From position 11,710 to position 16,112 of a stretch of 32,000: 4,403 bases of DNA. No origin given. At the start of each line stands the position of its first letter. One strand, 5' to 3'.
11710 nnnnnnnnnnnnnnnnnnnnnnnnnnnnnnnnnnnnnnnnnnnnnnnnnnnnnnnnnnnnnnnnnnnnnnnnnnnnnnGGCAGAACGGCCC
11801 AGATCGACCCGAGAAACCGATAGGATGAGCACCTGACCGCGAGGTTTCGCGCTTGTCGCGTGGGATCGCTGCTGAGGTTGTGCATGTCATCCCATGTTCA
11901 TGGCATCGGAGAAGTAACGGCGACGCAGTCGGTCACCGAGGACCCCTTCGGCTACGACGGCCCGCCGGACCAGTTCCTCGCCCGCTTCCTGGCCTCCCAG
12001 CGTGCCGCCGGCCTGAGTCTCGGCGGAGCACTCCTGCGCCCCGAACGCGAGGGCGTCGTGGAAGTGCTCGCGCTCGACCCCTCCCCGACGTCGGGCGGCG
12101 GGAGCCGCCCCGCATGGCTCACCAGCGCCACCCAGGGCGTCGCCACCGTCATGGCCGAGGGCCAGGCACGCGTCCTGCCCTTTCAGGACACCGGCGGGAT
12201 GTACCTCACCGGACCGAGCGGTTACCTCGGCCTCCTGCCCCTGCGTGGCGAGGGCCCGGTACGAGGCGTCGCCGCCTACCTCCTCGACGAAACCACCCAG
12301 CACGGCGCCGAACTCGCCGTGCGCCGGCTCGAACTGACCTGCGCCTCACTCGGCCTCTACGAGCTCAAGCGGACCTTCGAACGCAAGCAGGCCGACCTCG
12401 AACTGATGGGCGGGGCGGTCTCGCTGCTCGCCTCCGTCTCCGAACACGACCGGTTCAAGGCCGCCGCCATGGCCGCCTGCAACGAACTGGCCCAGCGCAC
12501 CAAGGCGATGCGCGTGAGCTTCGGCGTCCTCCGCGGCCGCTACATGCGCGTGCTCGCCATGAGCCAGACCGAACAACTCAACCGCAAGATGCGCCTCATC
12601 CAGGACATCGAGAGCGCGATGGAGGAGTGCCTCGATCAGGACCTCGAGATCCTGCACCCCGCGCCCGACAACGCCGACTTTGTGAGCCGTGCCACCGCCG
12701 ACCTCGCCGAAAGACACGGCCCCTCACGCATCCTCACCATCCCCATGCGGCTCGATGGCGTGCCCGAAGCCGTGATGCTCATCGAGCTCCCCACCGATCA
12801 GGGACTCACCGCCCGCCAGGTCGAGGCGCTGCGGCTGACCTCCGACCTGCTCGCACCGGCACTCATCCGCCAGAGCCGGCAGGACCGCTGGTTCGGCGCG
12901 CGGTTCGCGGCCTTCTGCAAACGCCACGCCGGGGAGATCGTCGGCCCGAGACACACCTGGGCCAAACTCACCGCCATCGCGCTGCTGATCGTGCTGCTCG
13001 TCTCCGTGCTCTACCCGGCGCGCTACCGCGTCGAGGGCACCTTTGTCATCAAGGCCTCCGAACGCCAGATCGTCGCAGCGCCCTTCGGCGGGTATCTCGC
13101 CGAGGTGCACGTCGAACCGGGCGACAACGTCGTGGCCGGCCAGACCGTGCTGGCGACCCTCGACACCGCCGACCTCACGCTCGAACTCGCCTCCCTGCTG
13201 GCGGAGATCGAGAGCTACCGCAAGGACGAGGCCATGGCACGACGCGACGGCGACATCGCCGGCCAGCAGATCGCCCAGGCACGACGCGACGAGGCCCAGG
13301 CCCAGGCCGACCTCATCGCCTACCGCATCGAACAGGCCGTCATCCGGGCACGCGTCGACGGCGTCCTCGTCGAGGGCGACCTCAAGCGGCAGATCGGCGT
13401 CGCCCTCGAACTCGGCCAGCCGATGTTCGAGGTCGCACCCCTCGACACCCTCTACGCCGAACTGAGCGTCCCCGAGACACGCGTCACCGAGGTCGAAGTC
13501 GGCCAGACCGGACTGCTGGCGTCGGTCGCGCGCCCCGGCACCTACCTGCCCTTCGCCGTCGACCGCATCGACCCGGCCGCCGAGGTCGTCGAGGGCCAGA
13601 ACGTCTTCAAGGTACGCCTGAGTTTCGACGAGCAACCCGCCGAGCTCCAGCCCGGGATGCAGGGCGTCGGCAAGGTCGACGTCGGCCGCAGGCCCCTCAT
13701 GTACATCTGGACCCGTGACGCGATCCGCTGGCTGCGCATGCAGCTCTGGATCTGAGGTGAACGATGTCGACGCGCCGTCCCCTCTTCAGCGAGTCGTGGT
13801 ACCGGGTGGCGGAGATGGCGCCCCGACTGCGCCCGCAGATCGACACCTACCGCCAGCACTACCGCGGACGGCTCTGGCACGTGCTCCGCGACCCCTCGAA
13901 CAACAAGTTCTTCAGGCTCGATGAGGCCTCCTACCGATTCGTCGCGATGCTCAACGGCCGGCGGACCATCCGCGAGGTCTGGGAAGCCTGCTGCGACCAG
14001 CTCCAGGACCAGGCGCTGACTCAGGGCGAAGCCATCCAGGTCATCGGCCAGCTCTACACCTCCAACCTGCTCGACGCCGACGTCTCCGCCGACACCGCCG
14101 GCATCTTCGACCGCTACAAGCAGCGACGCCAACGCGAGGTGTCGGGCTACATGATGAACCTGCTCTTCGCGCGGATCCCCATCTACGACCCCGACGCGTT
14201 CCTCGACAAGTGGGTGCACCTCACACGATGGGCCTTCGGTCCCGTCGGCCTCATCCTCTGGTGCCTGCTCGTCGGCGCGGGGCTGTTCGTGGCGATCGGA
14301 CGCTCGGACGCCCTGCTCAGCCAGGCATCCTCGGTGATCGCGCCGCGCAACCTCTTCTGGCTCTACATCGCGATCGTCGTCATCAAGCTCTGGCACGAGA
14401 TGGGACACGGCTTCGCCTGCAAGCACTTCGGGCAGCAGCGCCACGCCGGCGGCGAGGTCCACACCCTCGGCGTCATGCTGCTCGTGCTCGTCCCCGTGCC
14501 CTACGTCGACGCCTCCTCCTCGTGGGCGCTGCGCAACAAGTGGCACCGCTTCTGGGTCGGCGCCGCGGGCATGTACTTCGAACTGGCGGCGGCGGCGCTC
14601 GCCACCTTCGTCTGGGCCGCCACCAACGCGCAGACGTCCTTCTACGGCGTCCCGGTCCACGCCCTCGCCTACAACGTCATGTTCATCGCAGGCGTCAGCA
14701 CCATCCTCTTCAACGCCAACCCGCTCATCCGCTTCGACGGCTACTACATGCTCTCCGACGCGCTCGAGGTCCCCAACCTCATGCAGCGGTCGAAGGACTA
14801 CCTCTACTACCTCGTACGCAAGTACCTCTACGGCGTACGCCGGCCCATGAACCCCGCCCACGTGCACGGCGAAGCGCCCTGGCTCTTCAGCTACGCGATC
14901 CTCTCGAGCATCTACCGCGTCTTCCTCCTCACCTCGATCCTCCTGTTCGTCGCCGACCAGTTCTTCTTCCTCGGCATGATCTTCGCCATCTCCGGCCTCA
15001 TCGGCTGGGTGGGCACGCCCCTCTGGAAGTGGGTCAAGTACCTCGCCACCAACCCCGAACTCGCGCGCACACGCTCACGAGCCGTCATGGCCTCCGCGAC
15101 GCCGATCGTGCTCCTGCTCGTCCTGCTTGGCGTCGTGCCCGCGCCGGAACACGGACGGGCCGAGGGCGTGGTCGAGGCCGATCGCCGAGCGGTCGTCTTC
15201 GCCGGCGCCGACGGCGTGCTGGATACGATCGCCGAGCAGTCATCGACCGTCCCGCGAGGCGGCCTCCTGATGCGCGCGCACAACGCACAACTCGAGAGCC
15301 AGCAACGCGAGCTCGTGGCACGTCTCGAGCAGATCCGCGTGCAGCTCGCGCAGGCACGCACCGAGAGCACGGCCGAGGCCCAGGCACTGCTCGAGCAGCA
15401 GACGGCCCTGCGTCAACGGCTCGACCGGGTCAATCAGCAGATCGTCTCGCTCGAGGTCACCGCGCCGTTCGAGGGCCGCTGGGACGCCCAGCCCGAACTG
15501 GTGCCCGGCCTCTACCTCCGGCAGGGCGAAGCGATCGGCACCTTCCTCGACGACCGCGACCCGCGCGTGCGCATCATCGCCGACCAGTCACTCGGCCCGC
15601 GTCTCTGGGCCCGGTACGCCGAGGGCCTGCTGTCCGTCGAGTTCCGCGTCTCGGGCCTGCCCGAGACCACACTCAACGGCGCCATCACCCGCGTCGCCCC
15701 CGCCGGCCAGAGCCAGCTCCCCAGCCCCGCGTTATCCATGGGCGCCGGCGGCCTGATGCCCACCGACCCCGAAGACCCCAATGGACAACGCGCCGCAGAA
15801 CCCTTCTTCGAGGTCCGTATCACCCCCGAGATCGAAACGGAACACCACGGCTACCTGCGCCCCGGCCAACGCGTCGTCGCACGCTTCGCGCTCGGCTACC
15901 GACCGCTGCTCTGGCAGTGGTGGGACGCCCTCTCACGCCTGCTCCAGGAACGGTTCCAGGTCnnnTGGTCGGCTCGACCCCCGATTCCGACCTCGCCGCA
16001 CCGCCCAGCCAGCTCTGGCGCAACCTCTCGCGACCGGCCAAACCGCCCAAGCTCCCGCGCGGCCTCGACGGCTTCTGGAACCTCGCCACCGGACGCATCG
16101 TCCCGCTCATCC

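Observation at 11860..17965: Coupled three-gene cassette: cytoplasmic-domain HlyD adaptor + RRE-like/M50/HlyD fusion + truncated SecA-like motor, with no conventional pump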

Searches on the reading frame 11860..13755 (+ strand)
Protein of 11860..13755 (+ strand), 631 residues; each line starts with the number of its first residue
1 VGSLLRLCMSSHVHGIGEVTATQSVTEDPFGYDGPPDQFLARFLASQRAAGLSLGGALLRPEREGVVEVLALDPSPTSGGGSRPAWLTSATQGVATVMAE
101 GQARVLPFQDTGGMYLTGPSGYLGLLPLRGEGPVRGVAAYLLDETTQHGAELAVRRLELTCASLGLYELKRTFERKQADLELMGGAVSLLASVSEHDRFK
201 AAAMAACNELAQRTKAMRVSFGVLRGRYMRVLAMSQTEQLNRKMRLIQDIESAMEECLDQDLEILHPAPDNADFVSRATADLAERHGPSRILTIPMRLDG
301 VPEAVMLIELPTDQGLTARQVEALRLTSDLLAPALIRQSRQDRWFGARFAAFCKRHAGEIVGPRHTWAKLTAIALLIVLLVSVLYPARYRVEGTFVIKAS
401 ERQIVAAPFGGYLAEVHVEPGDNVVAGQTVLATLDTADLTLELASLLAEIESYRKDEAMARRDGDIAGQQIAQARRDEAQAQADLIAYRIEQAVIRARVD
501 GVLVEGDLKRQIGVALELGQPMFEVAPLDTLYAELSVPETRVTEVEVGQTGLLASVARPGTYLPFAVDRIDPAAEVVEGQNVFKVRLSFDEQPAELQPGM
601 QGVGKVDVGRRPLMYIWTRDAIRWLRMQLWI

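Call 3: search_protein_families(library=pfam, proteins=[window:11860-13755:+], max_evalue=0.01)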
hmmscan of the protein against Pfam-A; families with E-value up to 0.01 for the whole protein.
window:11860-13755:+ (631 aa): 4 families
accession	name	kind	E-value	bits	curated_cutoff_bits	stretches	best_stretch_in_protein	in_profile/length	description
PF13437.12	HlyD_3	-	4.2e-16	60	22.2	1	494-599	1-106/106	HlyD family secretion protein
PF16576.10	HlyD_D23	-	4.7e-15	55.9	30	1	391-600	8-212/214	Barrel-sandwich domain of CusB or HlyD membrane-fusion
PF13533.13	Biotin_lipoyl_2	-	0.0027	18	29.8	0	404-435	2-32/32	Biotin-lipoyl like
PF01590.32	GAF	-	0.0056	17.7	22.4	0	205-335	8-133/133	GAF domain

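Call 4: search_protein_families(library=ncbifam, proteins=[window:11860-13755:+], max_evalue=0.01)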
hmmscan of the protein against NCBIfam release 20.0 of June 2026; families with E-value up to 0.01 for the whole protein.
window:11860-13755:+ (631 aa): 9 families
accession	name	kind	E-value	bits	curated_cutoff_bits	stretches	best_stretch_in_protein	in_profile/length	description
TIGR01730.1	RND_mfp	subfamily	7.3e-21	74.5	94.9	1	397-611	21-249/322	efflux RND transporter periplasmic adaptor subunit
TIGR00999.1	8a0102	subfamily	7.2e-13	48.3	319.3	1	471-602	69-197/271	CzcB/NccB family metal efflux transporter periplasmic adaptor subunit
TIGR01843.1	type_I_hlyD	subfamily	2.5e-12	46.5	208.65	2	472-614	250-404/422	HlyD family type I secretion periplasmic adaptor subunit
TIGR00998.1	8a0101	subfamily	5.4e-12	45.3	390.8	2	479-554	191-264/334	EmrA/EmrK family multidrug efflux transporter periplasmic adaptor subunit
NF007785.0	PRK10476.1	equivalog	2.9e-07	29.7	376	1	464-557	180-271/347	multidrug transporter subunit MdtN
NF002939.0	PRK03598.1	equivalog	3.6e-05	23.1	393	1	409-485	51-124/332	secretion protein HlyD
TIGR02971.1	heterocyst_DevB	subfamily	6.4e-05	22.5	129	0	407-484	18-98/327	ABC exporter membrane fusion protein, DevB family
TIGR03794.1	NHLM_micro_HlyD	equivalog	0.00083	18.4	156.2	1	361-452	15-107/421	NHLP bacteriocin system secretion protein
NF007303.0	PRK09783.1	subfamily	0.001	17.6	390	1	494-620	216-338/414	copper/silver efflux system membrane fusion protein CusB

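Call 20: search_protein_families(library=padloc, proteins=[window:11860-13755:+], max_evalue=0.001)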
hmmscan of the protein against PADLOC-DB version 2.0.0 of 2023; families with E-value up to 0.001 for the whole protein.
window:11860-13755:+ (631 aa): 0 families

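Call 49: search_protein_families(library=pfam, alignment_id=A3, max_evalue=0.01)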
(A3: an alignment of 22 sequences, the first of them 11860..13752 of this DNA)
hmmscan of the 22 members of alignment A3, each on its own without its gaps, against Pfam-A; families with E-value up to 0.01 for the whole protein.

A. member 1, window:11860-13752:+ (631 aa): 4 families
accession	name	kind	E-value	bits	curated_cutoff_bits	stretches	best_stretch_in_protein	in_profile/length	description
PF13437.12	HlyD_3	-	4.2e-16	60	22.2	1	494-599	1-106/106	HlyD family secretion protein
PF16576.10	HlyD_D23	-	4.7e-15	55.9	30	1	391-600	8-212/214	Barrel-sandwich domain of CusB or HlyD membrane-fusion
PF13533.13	Biotin_lipoyl_2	-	0.0027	18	29.8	0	404-435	2-32/32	Biotin-lipoyl like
PF01590.32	GAF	-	0.0056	17.7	22.4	0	205-335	8-133/133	GAF domain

B. families by the number of members that match (of 22 scanned): 9 families
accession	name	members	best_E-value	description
PF13437.12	HlyD_3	22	4.7e-20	HlyD family secretion protein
PF16576.10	HlyD_D23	22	3.4e-19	Barrel-sandwich domain of CusB or HlyD membrane-fusion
PF01590.32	GAF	21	2.1e-10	GAF domain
PF13185.12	GAF_2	20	4.7e-10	GAF domain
PF13533.13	Biotin_lipoyl_2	13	1.2e-09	Biotin-lipoyl like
PF13492.12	GAF_3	11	7e-10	GAF domain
PF00364.28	Biotin_lipoyl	11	1e-05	Biotin-requiring enzyme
PF15714.11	SpoVT_C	1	0.0025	Stage V sporulation protein T C-terminal, transcription factor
PF05896.17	NQRA_N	1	0.0055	NqrA N-terminal barrel-sandwich hybrid domain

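Call 50: search_solved_structures(query=A3, max_evalue=1)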
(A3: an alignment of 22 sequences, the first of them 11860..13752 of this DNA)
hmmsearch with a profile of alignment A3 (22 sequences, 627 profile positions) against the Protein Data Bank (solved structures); distinct sequences matched with E-value up to 1: 94 (the best 60 are shown).
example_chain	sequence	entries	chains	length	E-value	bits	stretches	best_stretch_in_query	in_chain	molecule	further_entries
4dk1_A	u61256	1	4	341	2.4e-18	69.5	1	385-572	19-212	Putative MacA, Multidrug resistance protein mexA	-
4dk0_A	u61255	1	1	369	5e-18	68.4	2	451-572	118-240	Putative MacA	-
4tko_B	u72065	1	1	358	1.9e-17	66.5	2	434-571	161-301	EmrA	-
6vej_P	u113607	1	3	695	5.5e-15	58.4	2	406-595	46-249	Probable Resistance-Nodulation-Cell Division (RND) efflux membrane fusion protein,Probable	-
9qgy_G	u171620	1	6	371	1.5e-14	56.9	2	437-604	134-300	Macrolide export protein MacA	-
7b9k_A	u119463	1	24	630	4.1e-13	52.2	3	379-429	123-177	Dihydrolipoyllysine-residue acetyltransferase component of pyruvate dehydrogenase complex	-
3fpp_A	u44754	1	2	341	9.6e-13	50.9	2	436-604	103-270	Macrolide-specific efflux protein macA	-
5nik_D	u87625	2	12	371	1.1e-12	50.7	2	436-604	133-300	Macrolide export protein MacA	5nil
20yy_D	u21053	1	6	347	1.8e-12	50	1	409-586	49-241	Multidrug efflux RND transporter periplasmic adaptor subunit MexJ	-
3lnn_A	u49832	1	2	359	1.6e-10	43.6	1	394-596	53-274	Membrane fusion protein (MFP) heavy metal cation efflux ZneB (CzcB-like)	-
5nen_A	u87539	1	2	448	4e-10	42.3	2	395-453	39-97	Lipase C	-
2d5d_A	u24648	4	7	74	3.1e-07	32.7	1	398-437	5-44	methylmalonyl-CoA decarboxylase gamma chain | 149aa long hypothetical methylmalonyl-CoA decarboxylase gamma chain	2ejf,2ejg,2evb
5gu8_A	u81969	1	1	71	4e-07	32.4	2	399-437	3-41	149aa long hypothetical methylmalonyl-CoA decarboxylase gamma chain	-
1dcz_A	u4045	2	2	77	4.8e-07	32.1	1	401-437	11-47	TRANSCARBOXYLASE 1.3S SUBUNIT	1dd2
5gu9_A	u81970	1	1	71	5e-07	32.1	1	399-437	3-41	149aa long hypothetical methylmalonyl-CoA decarboxylase gamma chain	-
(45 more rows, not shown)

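Call 72: list_cluster_members(proteins=[P0001, P0121, window:11884-13752:+, window:11860-13752:+])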
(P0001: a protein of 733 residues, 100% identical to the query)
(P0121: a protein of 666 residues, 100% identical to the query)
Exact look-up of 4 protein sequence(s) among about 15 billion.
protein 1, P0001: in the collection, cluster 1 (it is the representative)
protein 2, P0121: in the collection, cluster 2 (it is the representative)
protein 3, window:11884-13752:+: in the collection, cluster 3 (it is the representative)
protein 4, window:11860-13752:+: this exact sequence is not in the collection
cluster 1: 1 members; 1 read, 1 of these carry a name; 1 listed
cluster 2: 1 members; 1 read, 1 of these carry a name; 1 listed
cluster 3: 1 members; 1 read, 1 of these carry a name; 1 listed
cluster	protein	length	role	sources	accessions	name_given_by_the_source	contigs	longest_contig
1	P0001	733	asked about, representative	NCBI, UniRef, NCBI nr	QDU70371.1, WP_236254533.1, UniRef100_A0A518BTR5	hypothetical protein [Mucisphaera calidilacus] | Peptidase family M50 n=1 Tax=Mucisphaera calidilacus TaxID=2527982 RepID=A0A518BTR5_9BACT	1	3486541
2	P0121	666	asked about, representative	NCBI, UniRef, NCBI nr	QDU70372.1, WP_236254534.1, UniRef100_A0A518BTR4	preprotein translocase subunit SecA [Mucisphaera calidilacus] | Protein translocase subunit SecA n=1 Tax=Mucisphaera calidilacus TaxID=2527982 ... | hypothetical protein [Mucisphaera calidilacus]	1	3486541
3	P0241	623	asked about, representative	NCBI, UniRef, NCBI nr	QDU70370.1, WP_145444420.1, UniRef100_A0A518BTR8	efflux RND transporter periplasmic adaptor subunit [Mucisphaera calidilacus] | Multidrug resistance protein MdtN n=1 Tax=Mucisphaera calidilacus TaxID=2527982 ... | HlyD family efflux transporter periplasmic adaptor subunit [Mucisphaera calidilacus]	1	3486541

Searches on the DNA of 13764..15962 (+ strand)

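Call 109: search_dna_similar(query=L173:6650-8782:+, collection=plasmids, mode=near, max_rows=40, rows=spread)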
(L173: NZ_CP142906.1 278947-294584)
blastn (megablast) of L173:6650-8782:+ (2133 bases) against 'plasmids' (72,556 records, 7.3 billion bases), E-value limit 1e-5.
Records with a match: 27; places in all: 28; records where one place covers at least 80% of the query: 26.
Best place of each record, by identity: >=99% 27.
By first word of the organism name: Escherichia 18; Citrobacter 8; Hafnia 1.
By predicted mobility (MOB-suite, as given by PLSDB): non-mobilizable 23; conjugative 2; mobilizable 2.
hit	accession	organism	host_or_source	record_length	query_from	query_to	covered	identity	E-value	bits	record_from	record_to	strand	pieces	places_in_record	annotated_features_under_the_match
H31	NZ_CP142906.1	Citrobacter freundii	cell culture,Hospital sewage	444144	1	2133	100%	100.0%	0e+0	3940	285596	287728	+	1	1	HlyD family efflux transporter periplasmic adaptor subunit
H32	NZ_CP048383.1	Citrobacter freundii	cell culture,environment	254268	1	2133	100%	99.9%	0e+0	3928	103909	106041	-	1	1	HlyD family efflux transporter periplasmic adaptor subunit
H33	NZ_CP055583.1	Citrobacter freundii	culture,Freshwater sample from ...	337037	1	2133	100%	99.9%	0e+0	3928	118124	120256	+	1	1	HlyD family efflux transporter periplasmic adaptor subunit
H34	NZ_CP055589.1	Citrobacter freundii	culture,Wastewater effluent sample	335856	1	2133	100%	99.9%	0e+0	3928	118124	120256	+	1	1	HlyD family efflux transporter periplasmic adaptor subunit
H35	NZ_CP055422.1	Citrobacter freundii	culture,Wastewater effluent sample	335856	1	2133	100%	99.9%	0e+0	3928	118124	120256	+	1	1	HlyD family efflux transporter periplasmic adaptor subunit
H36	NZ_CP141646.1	Citrobacter freundii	Homo sapiens,cerebrospinal fluid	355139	1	2133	100%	99.9%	0e+0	3928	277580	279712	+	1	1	HlyD family efflux transporter periplasmic adaptor subunit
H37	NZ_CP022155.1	Escherichia coli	water,wastewater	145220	1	2133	100%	99.9%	0e+0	3923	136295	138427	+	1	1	HlyD family efflux transporter periplasmic adaptor subunit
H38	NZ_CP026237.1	Citrobacter freundii complex sp. CFNIH3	-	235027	1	2133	100%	99.9%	0e+0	3923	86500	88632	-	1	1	HlyD family efflux transporter periplasmic adaptor subunit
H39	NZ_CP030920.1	Escherichia coli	Homo sapiens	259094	1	2133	100%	99.9%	0e+0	3923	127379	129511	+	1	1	HlyD family efflux transporter periplasmic adaptor subunit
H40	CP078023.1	Citrobacter freundii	whole organism,washroom sink in ...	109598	1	2133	100%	99.9%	0e+0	3923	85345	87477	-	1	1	HlyD family efflux transporter periplasmic adaptor subunit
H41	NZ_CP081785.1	Escherichia coli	-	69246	1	2133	100%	99.9%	0e+0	3923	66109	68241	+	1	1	HlyD family efflux transporter periplasmic adaptor subunit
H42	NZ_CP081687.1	Escherichia coli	-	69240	1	2133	100%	99.9%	0e+0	3923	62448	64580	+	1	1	HlyD family efflux transporter periplasmic adaptor subunit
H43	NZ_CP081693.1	Escherichia coli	-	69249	1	2133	100%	99.9%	0e+0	3923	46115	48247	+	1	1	HlyD family efflux transporter periplasmic adaptor subunit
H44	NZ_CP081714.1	Escherichia coli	-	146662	1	2133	100%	99.9%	0e+0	3923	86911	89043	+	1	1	HlyD family efflux transporter periplasmic adaptor subunit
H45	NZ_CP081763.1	Escherichia coli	-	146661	1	2133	100%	99.9%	0e+0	3923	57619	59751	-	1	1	HlyD family efflux transporter periplasmic adaptor subunit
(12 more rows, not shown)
